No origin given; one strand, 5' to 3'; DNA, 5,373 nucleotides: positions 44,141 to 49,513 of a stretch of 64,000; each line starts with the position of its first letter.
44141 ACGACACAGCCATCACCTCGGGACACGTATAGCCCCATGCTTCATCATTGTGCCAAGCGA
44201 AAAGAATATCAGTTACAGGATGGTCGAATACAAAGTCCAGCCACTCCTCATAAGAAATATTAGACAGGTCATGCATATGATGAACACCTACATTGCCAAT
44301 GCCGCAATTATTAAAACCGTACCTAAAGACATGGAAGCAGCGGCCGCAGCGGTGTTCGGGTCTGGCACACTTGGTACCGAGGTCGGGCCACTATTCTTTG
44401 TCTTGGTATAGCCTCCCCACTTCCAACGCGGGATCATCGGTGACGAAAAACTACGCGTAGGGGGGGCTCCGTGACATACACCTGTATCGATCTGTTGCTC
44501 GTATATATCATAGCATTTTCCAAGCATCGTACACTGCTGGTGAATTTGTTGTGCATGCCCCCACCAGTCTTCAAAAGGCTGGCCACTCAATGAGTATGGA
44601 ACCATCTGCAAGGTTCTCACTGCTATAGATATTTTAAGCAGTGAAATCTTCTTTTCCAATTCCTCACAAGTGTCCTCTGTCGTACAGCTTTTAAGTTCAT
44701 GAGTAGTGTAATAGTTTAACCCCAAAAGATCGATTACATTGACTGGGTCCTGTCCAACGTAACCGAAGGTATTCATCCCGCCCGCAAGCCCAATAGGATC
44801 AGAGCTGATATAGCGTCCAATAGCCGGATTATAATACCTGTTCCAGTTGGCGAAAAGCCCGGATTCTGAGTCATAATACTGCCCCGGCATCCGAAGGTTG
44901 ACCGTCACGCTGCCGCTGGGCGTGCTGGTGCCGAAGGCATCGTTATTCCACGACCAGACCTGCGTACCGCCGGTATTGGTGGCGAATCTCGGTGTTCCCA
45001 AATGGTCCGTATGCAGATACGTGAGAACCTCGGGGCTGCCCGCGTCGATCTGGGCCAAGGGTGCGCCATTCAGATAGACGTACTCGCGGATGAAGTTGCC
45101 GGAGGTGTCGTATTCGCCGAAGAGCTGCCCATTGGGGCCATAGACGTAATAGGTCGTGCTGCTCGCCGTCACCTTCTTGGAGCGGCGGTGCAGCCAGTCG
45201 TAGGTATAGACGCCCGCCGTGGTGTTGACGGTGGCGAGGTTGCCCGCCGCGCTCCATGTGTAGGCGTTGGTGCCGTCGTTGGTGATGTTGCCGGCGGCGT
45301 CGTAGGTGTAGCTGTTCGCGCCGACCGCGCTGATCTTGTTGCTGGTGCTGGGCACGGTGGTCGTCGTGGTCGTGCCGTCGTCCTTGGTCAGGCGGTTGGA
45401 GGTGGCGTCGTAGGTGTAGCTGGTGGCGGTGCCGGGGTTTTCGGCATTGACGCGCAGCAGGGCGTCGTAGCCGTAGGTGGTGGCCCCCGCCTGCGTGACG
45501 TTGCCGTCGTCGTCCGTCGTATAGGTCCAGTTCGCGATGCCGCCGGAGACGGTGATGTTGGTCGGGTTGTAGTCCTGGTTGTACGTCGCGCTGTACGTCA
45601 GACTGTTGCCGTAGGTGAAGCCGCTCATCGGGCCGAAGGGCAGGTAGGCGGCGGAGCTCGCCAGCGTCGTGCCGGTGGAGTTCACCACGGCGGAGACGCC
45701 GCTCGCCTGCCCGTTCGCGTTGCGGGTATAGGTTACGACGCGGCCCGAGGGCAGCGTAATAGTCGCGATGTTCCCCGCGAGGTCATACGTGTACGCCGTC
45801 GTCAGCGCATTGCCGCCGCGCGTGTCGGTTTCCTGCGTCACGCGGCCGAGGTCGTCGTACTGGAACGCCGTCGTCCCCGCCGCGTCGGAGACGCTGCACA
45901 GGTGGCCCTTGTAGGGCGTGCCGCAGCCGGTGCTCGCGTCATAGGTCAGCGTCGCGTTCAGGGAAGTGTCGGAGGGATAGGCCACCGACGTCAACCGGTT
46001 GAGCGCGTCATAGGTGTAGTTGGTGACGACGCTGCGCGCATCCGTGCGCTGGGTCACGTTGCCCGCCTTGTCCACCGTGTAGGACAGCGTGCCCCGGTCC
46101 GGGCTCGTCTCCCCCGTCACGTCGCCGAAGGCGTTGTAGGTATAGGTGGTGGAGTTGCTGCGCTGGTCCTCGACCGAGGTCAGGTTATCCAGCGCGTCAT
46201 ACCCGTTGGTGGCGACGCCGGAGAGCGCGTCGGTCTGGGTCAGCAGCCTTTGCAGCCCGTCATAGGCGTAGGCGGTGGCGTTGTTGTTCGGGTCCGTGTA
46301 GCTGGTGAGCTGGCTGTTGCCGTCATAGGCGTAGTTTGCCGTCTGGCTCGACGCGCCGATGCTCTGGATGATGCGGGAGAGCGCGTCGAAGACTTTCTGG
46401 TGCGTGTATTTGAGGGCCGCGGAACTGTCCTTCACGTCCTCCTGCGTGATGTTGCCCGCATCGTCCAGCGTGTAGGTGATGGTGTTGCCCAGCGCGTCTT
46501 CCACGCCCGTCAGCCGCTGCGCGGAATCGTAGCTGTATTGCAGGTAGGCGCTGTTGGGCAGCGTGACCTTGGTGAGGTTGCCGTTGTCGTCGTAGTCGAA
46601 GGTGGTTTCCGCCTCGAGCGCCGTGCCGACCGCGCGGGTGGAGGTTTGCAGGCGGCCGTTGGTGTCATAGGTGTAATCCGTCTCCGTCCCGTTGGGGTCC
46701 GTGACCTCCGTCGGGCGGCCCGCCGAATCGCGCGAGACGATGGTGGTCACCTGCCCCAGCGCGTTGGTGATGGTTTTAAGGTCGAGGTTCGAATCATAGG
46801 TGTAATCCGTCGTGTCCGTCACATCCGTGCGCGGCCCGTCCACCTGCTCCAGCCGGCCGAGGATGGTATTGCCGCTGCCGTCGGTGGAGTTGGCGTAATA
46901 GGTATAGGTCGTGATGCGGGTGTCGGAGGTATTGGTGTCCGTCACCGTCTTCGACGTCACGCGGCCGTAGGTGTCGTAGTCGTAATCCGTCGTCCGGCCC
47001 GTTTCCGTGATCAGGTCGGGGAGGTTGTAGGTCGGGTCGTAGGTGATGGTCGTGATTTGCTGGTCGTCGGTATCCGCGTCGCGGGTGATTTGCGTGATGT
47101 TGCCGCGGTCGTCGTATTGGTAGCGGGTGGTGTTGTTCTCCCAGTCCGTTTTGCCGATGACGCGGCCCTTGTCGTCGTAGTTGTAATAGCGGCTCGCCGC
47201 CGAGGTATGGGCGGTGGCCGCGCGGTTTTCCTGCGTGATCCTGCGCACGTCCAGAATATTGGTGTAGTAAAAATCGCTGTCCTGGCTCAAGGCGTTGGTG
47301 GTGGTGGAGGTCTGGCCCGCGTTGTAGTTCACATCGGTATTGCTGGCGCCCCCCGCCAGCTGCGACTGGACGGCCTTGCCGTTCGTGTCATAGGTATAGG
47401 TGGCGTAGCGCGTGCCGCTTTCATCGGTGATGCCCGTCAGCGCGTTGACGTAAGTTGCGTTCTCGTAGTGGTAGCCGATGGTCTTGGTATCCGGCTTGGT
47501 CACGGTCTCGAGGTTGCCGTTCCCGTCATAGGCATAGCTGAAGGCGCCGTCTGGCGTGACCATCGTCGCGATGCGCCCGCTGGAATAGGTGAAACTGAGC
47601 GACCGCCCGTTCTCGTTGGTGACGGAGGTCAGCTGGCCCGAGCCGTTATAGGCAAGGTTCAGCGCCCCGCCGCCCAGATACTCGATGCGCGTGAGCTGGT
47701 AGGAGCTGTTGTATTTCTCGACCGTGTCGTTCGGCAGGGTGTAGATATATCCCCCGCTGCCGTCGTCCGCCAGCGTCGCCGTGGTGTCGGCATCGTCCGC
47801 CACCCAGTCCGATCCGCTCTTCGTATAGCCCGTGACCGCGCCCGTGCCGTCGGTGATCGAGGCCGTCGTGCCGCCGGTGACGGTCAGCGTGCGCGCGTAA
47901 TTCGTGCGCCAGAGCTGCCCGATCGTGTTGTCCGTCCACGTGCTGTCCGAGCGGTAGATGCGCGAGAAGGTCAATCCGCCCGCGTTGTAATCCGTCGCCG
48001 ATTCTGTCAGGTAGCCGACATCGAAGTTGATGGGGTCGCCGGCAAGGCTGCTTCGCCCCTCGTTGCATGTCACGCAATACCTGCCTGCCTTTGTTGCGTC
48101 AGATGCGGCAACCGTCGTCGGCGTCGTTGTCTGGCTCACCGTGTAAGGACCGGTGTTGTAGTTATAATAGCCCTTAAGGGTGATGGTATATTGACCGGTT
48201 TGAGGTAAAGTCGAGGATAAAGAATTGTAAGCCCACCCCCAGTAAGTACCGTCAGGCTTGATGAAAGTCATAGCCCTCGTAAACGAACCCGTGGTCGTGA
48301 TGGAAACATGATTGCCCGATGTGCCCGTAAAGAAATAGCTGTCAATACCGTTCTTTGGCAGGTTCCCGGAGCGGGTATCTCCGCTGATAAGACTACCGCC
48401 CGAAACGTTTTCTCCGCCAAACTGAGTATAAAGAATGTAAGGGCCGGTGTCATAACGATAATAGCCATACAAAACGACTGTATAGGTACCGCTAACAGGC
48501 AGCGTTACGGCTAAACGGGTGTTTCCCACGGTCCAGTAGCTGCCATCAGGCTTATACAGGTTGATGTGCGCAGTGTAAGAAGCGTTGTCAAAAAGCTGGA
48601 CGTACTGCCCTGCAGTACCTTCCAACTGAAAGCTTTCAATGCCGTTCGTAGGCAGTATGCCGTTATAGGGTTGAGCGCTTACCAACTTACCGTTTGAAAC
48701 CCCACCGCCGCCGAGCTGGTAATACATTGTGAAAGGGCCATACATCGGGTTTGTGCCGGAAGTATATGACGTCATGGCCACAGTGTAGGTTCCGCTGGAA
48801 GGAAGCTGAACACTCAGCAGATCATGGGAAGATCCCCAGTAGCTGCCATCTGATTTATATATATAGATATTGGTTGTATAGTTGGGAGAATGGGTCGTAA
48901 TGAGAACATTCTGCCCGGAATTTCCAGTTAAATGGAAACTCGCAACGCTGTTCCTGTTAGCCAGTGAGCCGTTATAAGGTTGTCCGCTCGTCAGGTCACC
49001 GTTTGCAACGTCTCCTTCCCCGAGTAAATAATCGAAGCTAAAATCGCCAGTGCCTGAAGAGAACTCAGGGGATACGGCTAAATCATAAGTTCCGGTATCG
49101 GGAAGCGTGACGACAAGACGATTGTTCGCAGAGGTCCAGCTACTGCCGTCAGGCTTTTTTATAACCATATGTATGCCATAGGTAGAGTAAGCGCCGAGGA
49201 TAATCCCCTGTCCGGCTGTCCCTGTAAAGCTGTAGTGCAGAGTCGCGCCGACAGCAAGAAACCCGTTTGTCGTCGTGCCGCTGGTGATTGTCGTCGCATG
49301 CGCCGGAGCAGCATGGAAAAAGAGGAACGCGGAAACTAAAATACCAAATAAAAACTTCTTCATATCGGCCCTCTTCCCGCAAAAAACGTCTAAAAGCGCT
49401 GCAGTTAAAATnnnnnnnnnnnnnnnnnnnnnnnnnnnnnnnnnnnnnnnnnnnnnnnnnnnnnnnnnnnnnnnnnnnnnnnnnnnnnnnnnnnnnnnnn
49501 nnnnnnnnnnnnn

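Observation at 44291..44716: Unclassified 142-aa Rhs C-terminal toxin module with a compositional break exactly at the DPxGL boundary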

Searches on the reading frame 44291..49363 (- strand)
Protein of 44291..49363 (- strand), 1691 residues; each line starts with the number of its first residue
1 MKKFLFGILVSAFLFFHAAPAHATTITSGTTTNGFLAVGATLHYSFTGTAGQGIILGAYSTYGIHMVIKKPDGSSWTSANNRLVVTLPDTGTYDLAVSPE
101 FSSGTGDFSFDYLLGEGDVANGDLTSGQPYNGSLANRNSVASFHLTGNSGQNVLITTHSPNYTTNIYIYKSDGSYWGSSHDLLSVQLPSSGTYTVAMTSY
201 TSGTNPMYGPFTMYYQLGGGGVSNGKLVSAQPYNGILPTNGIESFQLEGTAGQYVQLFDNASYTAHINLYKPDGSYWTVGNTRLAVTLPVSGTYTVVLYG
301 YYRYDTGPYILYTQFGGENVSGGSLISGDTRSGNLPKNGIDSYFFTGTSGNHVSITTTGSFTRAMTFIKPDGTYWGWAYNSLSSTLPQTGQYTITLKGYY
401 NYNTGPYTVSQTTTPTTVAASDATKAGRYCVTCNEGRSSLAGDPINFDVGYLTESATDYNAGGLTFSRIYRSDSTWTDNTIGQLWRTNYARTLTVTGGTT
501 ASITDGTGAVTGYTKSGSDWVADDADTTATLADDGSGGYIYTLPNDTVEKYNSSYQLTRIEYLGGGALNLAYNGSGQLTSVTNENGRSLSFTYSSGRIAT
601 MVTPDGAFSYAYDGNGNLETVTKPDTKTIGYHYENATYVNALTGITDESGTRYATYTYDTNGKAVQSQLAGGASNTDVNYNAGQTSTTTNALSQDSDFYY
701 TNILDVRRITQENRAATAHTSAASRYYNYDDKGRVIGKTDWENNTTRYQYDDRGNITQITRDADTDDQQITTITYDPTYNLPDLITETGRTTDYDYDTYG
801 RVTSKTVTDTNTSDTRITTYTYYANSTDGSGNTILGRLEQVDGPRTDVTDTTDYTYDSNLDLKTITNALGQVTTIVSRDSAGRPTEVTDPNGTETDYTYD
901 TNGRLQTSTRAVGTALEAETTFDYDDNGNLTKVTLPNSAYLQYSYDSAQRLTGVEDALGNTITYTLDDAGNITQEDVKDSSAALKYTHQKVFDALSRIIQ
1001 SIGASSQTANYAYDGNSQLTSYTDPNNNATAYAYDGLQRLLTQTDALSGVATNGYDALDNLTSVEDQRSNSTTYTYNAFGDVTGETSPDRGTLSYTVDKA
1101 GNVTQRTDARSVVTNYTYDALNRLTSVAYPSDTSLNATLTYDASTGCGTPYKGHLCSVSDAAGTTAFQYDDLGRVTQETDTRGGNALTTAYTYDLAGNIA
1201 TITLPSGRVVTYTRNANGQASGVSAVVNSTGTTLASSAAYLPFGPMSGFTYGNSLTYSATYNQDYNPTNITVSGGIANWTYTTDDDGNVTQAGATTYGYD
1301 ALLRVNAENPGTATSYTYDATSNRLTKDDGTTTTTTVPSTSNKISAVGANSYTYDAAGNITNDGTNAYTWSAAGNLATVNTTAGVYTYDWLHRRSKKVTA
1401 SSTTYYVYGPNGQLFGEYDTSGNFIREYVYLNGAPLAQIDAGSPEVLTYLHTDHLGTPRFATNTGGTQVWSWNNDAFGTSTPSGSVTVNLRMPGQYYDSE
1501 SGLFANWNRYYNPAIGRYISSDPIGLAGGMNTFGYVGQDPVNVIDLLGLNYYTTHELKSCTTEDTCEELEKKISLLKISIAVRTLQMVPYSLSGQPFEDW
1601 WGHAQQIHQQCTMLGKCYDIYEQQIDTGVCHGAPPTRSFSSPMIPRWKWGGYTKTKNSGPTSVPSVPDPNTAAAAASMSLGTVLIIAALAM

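Call 6: search_protein_families(library=pfam, proteins=[window:44291-49363:-], max_evalue=1)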
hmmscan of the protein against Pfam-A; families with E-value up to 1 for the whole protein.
window:44291-49363:- (1691 aa): 5 families
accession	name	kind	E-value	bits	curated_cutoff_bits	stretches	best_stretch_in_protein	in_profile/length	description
PF05593.20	RHS_repeat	-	5.2e-70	231.1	22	14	879-914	2-37/38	RHS Repeat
PF20148.4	DUF6531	-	3.6e-07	30.9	24.1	1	442-511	1-72/74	Domain of unknown function (DUF6531)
PF03527.20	RHS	-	1.5e-06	28.4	27.9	1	1449-1481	3-35/38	RHS protein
PF22721.1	TBP-TOTE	-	0.063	13.3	27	0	1106-1141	37-72/78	TATA-binding-like protein domain of the TOTE conflict systems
PF24388.1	Permuted_GreAB-C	-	0.16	12.1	27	0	571-592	19-40/54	Permuted GreAB-C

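Call 7: search_protein_families(library=ncbifam, proteins=[window:44291-49363:-], max_evalue=1)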
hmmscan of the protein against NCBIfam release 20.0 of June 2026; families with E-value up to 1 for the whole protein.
window:44291-49363:- (1691 aa): 3 families
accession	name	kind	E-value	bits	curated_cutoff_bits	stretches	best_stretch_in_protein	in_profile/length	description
TIGR01643.1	YD_repeat_2x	repeat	3.1e-58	192.1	15.8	12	1055-1096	1-42/42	YD repeat-containing protein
NF041261.1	RHS_core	equivalog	3.9e-42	144.2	2000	4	1448-1549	1158-1261/1261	RHS element core protein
TIGR03696.1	Rhs_assc_core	domain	1.4e-20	73.5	32.5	1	1475-1549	2-76/76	RHS repeat-associated core domain-containing protein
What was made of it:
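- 44288..49363 (-): Complete Rhs polymorphic-toxin gene (1691 aa plus stop codon). RHS_repeat E = 5.2e-70, DUF6531, RHS, YD_repeat_2x, Rhs_assc_core (calls 6, 7).
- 44717..44890 (-): Conserved end of the Rhs core (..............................), already low in GC. The likely cassette recombination junction is at its upstream edge, about 44890. Rhs_assc_core covers residues 1475-1549 (call 7).
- On Rhs/YD-repeat polymorphic toxin: RHS_repeat E = 5.2e-70 with 14 stretches; YD_repeat_2x E = 3.1e-58 (calls 6, 7).
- Checked: It has 14 RHS_repeat stretches, DUF6531, the RHS domain and Rhs_assc_core at residues 1475-1549 (calls 6, 7).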

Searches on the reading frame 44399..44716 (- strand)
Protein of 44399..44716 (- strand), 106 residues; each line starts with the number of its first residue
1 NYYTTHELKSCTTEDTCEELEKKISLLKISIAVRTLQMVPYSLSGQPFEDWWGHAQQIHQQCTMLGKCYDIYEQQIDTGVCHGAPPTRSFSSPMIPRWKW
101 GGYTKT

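Call 31: find_homologous_proteins(query=A2, max_evalue=0.01)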
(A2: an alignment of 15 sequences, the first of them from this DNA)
Query A2 (15 sequences) (106 aa, profile of the alignment): 1 proteins with E <= 0.01 among 123 candidates.
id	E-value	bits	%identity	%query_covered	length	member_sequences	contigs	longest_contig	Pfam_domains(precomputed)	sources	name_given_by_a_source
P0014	3.0e-35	138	33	86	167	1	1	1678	-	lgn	-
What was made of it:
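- Tried and rejected: With the family profile it found only P0014 (call 31).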

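Call 53: search_solved_structures(query=A2, max_evalue=10)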
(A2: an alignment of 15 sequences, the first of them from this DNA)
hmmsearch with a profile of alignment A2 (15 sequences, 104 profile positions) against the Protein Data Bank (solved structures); distinct sequences matched with E-value up to 10: 7.
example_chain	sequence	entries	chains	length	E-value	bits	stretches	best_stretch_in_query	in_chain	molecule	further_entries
3rk6_A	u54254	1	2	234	0.12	15.6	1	12-80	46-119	Polyadenylate-binding protein-interacting protein 1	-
6yxj_B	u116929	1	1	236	0.12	15.6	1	12-80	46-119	Polyadenylate-binding protein-interacting protein 1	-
9okb_O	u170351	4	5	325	0.44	13.9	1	11-45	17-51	Centromere protein O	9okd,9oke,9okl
4qet_A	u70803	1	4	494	0.57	13.5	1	42-99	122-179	Aldehyde dehydrogenase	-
5gtk_A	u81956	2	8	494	0.57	13.5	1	42-99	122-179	Betaine-aldehyde dehydrogenase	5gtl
4qf6_A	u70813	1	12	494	0.57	13.5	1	42-99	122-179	Aldehyde dehydrogenase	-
5gt6_A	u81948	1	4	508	0.59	13.4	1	42-99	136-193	Betaine-aldehyde dehydrogenase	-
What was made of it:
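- On Known enzymatic toxin folds (HNH, EndoU/BECR, deaminase, ART, peptidases, HEPN): PDB profile search best E = 0.12 (call 53).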
